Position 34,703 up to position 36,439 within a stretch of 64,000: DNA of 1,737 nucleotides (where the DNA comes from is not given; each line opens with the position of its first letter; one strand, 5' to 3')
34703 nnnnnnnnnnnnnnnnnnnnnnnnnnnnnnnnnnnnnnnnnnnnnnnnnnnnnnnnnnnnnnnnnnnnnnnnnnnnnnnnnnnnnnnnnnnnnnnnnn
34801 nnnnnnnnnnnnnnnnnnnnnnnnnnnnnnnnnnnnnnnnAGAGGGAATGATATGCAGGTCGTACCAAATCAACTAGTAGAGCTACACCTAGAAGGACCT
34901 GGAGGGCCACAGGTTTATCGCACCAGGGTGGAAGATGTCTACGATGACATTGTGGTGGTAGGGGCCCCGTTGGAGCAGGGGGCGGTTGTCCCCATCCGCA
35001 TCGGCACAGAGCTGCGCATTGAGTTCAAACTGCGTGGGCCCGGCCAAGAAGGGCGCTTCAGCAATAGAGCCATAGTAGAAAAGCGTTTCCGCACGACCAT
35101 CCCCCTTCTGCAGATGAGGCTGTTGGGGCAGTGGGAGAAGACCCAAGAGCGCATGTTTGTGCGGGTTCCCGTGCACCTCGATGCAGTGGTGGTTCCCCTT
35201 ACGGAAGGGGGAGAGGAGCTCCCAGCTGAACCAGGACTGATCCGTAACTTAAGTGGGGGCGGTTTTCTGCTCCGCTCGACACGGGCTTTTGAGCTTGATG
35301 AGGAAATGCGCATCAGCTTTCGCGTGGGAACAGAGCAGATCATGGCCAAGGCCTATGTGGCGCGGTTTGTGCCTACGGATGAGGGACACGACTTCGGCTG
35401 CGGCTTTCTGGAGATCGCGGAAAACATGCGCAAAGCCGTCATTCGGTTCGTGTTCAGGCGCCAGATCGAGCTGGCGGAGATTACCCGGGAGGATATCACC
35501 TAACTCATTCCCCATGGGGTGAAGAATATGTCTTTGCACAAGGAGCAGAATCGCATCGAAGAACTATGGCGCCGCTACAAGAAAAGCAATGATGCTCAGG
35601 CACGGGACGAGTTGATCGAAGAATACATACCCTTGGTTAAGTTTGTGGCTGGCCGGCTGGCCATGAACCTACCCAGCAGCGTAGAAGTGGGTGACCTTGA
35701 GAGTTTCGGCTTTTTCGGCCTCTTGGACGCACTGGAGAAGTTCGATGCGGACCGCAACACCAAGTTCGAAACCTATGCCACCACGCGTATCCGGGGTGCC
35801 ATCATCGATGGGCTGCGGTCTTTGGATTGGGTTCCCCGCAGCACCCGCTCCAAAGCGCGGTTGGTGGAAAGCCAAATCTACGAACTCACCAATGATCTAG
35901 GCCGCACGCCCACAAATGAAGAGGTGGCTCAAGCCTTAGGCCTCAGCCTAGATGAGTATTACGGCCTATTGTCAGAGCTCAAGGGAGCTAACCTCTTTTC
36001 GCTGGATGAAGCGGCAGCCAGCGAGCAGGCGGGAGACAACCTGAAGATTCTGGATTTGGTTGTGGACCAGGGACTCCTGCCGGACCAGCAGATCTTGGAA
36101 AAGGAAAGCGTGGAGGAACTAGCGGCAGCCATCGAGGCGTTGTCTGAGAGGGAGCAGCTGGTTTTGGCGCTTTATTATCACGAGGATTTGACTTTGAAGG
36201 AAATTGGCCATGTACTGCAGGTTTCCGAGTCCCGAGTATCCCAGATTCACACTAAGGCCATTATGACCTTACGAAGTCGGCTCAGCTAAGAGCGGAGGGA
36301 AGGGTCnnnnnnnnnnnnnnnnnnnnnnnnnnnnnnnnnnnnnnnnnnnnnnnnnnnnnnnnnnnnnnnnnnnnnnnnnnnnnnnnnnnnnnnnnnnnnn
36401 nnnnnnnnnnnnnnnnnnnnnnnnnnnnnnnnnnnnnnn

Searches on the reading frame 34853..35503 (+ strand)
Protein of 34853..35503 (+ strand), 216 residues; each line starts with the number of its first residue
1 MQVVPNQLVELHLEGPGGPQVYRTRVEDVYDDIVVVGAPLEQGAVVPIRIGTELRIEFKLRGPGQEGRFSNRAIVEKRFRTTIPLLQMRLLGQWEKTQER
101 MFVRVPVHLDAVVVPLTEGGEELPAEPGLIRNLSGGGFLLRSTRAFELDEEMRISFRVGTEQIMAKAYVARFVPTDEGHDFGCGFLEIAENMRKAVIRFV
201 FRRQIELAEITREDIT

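Call 3: search_protein_families(library=pfam, proteins=[window:34853-35503:+], max_evalue=1)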
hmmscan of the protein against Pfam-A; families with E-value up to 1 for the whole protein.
window:34853-35503:+ (216 aa): 2 families
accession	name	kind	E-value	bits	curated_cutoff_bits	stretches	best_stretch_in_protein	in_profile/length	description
PF12945.12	PilZNR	-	1.9e-11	44.3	23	1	5-87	2-81/85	Flagellar protein YcgR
PF07238.19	PilZ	-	4e-11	43.6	22.5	1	98-202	1-102/102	PilZ domain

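Call 4: search_protein_families(library=ncbifam, proteins=[window:34853-35503:+], max_evalue=1)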
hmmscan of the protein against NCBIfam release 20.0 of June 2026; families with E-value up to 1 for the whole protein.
window:34853-35503:+ (216 aa): 1 family
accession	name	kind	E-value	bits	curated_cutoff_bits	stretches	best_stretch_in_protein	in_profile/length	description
TIGR02266.1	gmx_TIGR02266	paralog_domain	0.00031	20.8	68.7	1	130-200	21-95/96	TIGR02266 family protein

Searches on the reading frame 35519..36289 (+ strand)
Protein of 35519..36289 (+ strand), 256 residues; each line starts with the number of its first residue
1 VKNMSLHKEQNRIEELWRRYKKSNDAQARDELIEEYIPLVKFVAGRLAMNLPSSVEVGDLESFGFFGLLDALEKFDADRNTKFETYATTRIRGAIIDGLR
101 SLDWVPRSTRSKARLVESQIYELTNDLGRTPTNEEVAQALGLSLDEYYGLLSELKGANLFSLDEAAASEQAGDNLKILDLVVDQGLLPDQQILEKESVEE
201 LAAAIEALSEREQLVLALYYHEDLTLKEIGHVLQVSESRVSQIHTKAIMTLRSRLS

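Call 3: search_protein_families(library=pfam, proteins=[window:35519-36289:+], max_evalue=1)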
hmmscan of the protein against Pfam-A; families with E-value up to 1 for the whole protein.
window:35519-36289:+ (256 aa): 12 families
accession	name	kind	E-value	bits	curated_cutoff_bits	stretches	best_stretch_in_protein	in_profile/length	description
PF04545.22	Sigma70_r4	-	3.5e-19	68.5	24.1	1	204-252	1-49/50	Sigma-70, region 4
PF04542.20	Sigma70_r2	-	2e-16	60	24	1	32-104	1-70/71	Sigma-70 region 2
PF04539.22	Sigma70_r3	-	5.8e-09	36.4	25.3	1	116-165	6-55/78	Sigma-70 region 3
PF08281.18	Sigma70_r4_2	-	1.5e-07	31.4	25.7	1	199-242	2-45/54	Sigma-70, region 4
PF00196.25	GerE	-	0.0005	20.1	23.5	1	207-249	2-42/57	Bacterial regulatory proteins, luxR family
PF04297.20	UPF0122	-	0.0032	18.1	22.7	1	208-244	18-54/101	Putative helix-turn-helix protein, YlxM / p13 like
PF13613.12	HTH_Tnp_4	-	0.0048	16.9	27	1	208-256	3-52/53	Helix-turn-helix of DDE superfamily endonuclease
PF13384.12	HTH_23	-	0.014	15.6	24.6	1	209-244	3-38/50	Homeodomain-like domain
PF24409.1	wHTH-PRTase_assc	-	0.042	14.3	27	1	129-161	9-42/83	wHTH-PRTase associated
PF07638.17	Sigma70_ECF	-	0.055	13.8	21.1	1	178-241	108-169/185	ECF sigma factor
PF21476.4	PF0610-like_N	-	0.078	13.7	33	1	211-240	3-31/50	PF0610-like, N-terminal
PF14612.12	Ino80_Iec3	-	0.098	13.2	27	1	2-26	20-44/70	IEC3 subunit of the Ino80 complex, chromatin re-modelling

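Call 4: search_protein_families(library=ncbifam, proteins=[window:35519-36289:+], max_evalue=1)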
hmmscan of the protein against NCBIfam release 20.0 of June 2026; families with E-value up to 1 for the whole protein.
window:35519-36289:+ (256 aa): 100 families (the best 25 are shown)
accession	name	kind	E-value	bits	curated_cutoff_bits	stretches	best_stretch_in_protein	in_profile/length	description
NF004935.0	PRK06288.1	equivalog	1.3e-93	313.5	343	1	6-256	12-263/270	RNA polymerase sigma factor WhiG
TIGR02479.1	FliA_WhiG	subfamily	1.9e-82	276.4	189.6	1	32-256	1-224/224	FliA/WhiG family RNA polymerase sigma factor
NF005809.0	PRK07670.1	equivalog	1.6e-81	273.6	326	1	11-255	7-250/255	FliA/WhiG family RNA polymerase sigma factor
NF005413.0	PRK06986.1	subfamily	2.8e-77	259.8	201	1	20-255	7-236/241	RNA polymerase sigma factor FliA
NF004572.0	PRK05911.1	equivalog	3.7e-59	200.2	378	1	10-256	6-254/257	RNA polymerase sigma factor sigma-28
NF009091.0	PRK12427.1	equivalog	2.5e-43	148.4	339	1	27-253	15-229/233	FliA/WhiG family RNA polymerase sigma factor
TIGR02980.1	SigBFG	subfamily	1.1e-36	126.6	234.35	1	26-255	2-226/227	SigB/SigF/SigG family RNA polymerase sigma factor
TIGR02937.1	sigma70-ECF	superfamily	1.5e-33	115.8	42.9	1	28-255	2-165/165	sigma-70 family RNA polymerase sigma factor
NF005644.0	PRK07408.1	subfamily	2.6e-30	105.9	261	1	6-255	6-253/258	RNA polymerase sigma factor SigF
NF004052.0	PRK05572.1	subfamily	2.6e-29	102.5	311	1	9-255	15-250/252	SigF/SigG family RNA polymerase sporulation sigma factor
TIGR02885.1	spore_sigF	equivalog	2.9e-29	102.6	321.45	1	21-255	5-231/231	RNA polymerase sporulation sigma factor SigF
TIGR02941.1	Sigma_B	equivalog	2.3e-26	92.8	315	1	7-253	9-251/255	RNA polymerase sigma factor SigB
TIGR02997.1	Sig70-cyanoRpoD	subfamily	4.6e-26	91.8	384.5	1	21-252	70-298/298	RNA polymerase sigma factor, RpoD/SigA family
NF005693.0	PRK07500.1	equivalog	1.9e-24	86.3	315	1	10-255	23-277/289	RNA polymerase factor sigma-32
NF005514.0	PRK07122.1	subfamily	1.6e-23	83.2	372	1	24-255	37-263/264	RNA polymerase sigma factor SigF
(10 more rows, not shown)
